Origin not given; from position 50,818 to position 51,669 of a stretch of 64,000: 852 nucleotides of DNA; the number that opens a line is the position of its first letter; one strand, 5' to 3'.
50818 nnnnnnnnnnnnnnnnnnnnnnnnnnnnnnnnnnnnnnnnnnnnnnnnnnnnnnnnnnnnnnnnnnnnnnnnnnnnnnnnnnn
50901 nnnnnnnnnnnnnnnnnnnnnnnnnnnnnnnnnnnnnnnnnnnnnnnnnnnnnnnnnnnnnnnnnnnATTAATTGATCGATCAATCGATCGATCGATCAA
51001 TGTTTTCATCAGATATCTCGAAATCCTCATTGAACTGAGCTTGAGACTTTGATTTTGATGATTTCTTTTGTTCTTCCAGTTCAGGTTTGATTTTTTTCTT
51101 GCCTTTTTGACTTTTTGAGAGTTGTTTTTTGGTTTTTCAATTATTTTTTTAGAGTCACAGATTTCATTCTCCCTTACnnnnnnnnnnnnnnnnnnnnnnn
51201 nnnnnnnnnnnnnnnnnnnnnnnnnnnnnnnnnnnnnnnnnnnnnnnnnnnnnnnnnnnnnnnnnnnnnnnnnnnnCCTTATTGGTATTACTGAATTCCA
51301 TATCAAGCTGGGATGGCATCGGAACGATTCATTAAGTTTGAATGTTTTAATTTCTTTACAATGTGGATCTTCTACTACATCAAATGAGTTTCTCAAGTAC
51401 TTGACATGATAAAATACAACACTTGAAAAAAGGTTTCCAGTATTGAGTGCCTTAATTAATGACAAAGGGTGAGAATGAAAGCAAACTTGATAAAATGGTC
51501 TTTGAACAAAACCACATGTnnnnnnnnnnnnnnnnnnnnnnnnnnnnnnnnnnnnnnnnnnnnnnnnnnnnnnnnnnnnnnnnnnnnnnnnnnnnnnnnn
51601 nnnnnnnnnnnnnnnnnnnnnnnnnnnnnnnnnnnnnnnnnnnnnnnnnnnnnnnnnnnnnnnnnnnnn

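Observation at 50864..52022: TIR-flanked element of about 1.16 kb abutting the start of the 7TM-RGS gene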

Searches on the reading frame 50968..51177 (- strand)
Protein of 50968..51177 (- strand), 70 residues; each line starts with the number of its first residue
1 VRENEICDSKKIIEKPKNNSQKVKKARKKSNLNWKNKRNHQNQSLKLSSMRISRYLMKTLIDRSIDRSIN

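Call 51: search_protein_families(library=pfam, proteins=[window:50968-51177:-], max_evalue=10)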
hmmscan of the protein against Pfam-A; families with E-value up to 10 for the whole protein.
seq(70 aa): 1 family
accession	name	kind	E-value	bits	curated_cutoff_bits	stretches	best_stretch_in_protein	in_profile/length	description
PF20982.2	CSS_CxxC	-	0.021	15.4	27.3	1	3-49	58-104/132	CSS_CxxC domain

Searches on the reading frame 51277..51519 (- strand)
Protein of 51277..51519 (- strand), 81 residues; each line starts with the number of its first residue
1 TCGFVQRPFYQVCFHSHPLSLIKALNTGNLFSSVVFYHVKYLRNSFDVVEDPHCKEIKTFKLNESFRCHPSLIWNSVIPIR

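Call 58: search_protein_representatives(protein=window:51277-51519:-)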
Query: 81 residues. Proteins with E-value up to 0.001 (for the whole library): 0; up to 1e-10: 0; up to 1e-30: 0. The best 0 are listed.
